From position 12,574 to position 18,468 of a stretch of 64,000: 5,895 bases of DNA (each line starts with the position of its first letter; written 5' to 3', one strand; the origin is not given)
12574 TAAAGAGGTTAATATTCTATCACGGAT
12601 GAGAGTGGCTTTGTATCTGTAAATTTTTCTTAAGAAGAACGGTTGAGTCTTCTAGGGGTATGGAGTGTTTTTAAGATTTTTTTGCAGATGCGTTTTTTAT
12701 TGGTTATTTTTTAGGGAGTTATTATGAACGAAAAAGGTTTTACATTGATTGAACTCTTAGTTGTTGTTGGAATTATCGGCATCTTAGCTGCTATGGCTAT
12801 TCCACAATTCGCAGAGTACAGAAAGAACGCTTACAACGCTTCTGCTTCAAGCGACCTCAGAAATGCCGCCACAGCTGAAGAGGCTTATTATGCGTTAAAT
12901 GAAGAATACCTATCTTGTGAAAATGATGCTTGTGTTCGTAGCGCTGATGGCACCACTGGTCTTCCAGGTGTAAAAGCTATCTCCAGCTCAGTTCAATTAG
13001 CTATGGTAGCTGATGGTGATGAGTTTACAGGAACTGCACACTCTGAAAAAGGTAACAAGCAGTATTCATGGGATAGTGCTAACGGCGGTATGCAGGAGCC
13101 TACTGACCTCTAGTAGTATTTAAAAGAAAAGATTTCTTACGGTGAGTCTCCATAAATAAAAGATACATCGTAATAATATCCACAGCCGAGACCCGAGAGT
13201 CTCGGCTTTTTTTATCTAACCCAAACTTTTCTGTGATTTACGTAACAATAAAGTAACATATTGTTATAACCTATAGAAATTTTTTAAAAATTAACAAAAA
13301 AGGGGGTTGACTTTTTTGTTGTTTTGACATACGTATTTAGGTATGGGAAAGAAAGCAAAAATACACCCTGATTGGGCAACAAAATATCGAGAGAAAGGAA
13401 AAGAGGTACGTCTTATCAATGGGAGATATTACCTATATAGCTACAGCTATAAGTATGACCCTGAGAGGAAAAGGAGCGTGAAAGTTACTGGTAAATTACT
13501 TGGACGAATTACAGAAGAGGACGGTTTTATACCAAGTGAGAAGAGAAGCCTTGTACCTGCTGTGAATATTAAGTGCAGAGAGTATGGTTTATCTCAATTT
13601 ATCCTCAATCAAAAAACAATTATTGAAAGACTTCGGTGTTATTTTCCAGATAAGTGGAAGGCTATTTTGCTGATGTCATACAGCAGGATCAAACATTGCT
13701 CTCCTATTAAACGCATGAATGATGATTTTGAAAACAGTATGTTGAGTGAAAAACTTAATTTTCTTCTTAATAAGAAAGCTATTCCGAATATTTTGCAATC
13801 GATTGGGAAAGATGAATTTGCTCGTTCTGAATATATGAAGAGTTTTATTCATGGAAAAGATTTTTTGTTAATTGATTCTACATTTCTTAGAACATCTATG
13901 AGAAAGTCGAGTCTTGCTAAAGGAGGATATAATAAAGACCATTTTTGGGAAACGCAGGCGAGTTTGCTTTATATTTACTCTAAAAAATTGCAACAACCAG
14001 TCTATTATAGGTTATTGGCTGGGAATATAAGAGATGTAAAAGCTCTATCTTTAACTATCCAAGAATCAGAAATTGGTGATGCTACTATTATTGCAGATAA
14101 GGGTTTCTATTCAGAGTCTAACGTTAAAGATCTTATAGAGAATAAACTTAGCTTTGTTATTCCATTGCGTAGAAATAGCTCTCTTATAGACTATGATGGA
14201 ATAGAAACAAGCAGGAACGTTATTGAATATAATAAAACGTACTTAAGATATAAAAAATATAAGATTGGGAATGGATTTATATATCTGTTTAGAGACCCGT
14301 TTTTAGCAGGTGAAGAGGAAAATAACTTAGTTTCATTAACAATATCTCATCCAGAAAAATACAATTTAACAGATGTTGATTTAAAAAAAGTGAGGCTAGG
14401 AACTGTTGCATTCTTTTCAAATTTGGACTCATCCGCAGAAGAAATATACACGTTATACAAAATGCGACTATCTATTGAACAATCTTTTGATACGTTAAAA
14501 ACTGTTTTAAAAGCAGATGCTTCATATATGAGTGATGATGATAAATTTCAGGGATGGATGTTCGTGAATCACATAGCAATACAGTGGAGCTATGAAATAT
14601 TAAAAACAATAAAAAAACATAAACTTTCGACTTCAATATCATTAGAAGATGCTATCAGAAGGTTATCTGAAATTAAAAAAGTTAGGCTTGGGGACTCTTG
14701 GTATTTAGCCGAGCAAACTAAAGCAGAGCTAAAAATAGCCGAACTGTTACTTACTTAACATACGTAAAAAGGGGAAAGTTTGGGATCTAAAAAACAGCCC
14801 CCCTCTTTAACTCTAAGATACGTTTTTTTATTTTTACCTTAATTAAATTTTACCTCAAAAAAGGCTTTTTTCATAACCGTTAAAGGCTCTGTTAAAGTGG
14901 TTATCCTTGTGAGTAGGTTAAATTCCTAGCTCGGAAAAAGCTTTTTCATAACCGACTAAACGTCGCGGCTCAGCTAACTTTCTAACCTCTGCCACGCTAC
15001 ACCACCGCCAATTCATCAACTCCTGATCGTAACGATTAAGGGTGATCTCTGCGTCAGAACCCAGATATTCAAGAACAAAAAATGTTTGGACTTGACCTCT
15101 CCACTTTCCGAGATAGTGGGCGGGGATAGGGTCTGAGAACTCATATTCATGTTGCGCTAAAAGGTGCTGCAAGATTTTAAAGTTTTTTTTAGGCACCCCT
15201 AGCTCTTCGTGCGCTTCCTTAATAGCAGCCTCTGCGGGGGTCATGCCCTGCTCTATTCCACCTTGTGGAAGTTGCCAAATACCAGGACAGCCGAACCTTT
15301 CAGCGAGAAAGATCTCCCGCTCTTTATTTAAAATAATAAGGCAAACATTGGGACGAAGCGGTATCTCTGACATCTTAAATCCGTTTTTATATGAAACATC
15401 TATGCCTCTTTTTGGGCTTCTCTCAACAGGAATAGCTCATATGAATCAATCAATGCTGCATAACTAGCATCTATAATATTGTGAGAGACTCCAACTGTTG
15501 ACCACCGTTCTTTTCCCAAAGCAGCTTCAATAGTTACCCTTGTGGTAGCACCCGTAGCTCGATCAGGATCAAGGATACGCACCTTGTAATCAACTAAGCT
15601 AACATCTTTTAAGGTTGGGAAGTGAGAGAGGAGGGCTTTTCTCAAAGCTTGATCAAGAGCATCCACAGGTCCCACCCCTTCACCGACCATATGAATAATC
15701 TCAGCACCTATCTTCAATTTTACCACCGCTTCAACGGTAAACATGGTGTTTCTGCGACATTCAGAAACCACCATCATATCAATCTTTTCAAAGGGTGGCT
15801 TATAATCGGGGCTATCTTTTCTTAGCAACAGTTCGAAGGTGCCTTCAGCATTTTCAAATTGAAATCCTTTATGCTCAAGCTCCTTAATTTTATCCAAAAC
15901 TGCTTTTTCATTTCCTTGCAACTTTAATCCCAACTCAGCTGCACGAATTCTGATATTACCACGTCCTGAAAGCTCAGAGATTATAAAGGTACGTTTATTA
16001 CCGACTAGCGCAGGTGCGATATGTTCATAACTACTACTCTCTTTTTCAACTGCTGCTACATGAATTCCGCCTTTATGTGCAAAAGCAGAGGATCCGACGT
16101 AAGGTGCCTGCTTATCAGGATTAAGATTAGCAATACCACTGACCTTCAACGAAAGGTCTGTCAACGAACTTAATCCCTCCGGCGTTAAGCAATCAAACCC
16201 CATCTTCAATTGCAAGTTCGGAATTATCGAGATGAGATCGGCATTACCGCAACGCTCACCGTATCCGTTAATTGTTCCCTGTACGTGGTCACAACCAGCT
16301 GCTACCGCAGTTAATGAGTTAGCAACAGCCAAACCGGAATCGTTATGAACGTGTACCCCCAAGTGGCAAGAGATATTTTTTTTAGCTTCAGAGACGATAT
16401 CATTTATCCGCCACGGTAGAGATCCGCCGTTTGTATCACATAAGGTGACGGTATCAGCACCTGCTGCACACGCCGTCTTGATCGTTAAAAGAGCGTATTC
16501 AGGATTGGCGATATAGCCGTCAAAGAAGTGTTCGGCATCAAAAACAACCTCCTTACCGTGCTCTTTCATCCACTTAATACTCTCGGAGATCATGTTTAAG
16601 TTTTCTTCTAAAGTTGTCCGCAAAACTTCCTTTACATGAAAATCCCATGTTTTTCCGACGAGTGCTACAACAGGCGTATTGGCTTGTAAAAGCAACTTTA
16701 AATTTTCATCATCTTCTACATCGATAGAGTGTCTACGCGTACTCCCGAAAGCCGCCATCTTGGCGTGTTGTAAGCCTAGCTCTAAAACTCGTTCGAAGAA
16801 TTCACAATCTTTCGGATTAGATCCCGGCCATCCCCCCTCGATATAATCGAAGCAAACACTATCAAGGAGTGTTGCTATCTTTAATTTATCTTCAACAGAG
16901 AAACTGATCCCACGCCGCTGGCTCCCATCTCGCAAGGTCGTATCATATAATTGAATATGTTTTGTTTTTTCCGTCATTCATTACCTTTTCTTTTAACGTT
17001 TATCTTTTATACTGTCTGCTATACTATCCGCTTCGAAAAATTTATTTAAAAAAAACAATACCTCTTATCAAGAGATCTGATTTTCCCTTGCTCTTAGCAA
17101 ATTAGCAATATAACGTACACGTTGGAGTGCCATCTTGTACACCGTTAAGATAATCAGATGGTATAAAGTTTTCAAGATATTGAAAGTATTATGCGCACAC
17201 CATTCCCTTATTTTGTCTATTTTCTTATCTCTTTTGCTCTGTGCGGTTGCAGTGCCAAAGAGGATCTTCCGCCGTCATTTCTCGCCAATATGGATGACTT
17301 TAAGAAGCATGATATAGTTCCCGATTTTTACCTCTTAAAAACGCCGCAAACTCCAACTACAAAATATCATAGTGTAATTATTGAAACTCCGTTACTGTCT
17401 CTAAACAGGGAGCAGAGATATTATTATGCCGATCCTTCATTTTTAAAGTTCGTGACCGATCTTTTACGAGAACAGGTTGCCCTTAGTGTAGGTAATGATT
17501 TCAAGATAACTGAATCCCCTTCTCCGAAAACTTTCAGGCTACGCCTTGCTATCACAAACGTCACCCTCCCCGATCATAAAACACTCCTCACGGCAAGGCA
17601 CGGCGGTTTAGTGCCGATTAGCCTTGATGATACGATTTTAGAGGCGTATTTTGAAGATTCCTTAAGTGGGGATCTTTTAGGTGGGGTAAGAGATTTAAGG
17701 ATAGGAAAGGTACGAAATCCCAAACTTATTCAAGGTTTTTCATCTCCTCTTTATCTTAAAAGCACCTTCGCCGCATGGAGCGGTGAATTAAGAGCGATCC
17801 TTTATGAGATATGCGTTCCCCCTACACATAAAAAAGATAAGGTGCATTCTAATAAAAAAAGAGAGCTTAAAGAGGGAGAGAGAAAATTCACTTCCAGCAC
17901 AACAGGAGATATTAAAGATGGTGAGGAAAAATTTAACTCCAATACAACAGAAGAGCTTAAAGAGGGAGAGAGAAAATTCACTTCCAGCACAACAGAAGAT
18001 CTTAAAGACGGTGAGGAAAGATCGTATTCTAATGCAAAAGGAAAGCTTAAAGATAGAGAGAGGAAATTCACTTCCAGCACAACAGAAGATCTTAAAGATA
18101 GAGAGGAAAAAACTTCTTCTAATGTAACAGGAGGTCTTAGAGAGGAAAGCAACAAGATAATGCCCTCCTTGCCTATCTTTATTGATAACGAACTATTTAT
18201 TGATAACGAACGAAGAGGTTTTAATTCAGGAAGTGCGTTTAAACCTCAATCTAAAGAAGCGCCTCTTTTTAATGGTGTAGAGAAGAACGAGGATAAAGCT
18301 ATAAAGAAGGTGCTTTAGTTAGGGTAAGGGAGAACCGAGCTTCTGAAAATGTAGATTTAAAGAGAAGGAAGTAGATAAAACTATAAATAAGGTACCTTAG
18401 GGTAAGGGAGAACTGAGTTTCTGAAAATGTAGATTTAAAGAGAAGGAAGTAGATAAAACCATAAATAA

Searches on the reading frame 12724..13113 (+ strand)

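Call 51: search_protein_families(library=pfam, proteins=[window:12724-13113:+], max_evalue=0.001)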
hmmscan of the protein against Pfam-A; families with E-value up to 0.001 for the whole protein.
window:12724-13113:+ (129 aa): 1 family
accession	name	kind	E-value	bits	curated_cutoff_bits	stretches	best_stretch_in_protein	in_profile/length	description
PF07963.17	N_methyl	-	9.3e-09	34.9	21.2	1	2-26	3-27/27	Prokaryotic N-terminal methylation motif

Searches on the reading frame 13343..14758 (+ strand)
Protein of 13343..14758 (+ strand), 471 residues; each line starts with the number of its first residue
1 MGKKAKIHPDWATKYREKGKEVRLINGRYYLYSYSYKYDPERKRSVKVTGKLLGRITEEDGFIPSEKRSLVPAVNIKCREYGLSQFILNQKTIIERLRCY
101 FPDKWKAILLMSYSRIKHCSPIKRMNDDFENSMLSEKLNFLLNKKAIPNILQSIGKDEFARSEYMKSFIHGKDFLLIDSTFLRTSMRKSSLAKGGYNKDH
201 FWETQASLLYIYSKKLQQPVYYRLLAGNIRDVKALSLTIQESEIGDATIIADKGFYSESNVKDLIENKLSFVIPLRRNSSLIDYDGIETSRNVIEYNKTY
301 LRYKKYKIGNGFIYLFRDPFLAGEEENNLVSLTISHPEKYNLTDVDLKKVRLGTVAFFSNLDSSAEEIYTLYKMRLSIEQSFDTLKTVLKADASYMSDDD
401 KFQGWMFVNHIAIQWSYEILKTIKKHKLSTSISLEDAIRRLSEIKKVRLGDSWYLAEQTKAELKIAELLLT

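Call 51: search_protein_families(library=pfam, proteins=[window:13343-14758:+], max_evalue=0.001)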
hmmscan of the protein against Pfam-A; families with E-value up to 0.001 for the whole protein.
window:13343-14758:+ (471 aa): 1 family
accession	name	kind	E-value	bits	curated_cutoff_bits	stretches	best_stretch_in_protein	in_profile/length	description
PF01609.27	DDE_Tnp_1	-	1.6e-21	77.5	23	1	171-413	3-198/200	Transposase DDE domain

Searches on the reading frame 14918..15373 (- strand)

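Call 51: search_protein_families(library=pfam, proteins=[window:14918-15373:-], max_evalue=0.001)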
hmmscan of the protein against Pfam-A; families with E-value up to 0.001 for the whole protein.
window:14918-15373:- (151 aa): 2 families
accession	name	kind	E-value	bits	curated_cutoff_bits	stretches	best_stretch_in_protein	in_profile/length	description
PF00293.34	NUDIX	-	2.2e-22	79.9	21.1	1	6-135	2-124/134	NUDIX domain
PF14815.12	NUDIX_4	-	4.5e-05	23.7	35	1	11-134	2-102/113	NUDIX domain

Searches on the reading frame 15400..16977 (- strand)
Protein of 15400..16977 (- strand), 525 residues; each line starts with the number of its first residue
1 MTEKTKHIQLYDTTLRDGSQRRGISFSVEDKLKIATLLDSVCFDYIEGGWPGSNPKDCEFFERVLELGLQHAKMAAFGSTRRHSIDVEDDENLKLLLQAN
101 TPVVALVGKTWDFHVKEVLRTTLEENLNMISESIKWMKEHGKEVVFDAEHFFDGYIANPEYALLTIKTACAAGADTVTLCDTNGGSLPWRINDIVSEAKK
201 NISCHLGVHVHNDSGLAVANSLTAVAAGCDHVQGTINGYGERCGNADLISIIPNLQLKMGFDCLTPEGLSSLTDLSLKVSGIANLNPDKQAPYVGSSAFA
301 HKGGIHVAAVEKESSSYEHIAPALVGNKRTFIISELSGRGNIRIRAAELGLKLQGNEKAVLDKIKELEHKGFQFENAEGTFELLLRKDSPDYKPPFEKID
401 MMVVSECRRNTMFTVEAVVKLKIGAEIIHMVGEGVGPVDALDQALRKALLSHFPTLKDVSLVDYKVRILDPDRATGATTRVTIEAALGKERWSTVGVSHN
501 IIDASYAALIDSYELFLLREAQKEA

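Call 51: search_protein_families(library=pfam, proteins=[window:15400-16977:-], max_evalue=0.001)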
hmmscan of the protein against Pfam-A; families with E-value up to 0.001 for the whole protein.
window:15400-16977:- (525 aa): 3 families
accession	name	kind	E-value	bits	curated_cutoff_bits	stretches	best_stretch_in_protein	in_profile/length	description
PF00682.25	HMGL-like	-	1.4e-50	172.5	29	1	8-258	2-242/260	HMGL-like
PF08502.15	LeuA_dimer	-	5e-22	78.6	24.9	1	381-515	7-129/131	LeuA allosteric (dimerisation) domain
PF22617.1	HCS_D2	-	7.8e-17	61.9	27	1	294-369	2-79/82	Homocitrate synthase post-HMGL domain-like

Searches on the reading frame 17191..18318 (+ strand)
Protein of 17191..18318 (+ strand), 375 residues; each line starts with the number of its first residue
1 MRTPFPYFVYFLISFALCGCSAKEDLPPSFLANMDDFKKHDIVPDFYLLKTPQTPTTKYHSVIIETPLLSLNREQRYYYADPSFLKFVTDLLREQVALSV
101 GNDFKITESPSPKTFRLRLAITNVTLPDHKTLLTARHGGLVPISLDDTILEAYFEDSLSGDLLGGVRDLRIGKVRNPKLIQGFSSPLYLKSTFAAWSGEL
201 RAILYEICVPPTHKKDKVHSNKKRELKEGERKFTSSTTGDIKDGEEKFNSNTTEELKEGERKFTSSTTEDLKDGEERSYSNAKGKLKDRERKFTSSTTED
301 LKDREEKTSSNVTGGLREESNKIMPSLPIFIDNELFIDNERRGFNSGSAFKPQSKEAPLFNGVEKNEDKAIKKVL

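Call 51: search_protein_families(library=pfam, proteins=[window:17191-18318:+], max_evalue=0.001)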
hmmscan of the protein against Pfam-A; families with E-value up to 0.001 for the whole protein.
window:17191-18318:+ (375 aa): 1 family
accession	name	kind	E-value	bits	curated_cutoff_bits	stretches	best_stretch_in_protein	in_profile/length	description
PF11769.13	DUF3313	-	5.2e-07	30.1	26.1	1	51-125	28-102/187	Protein of unknown function (DUF3313)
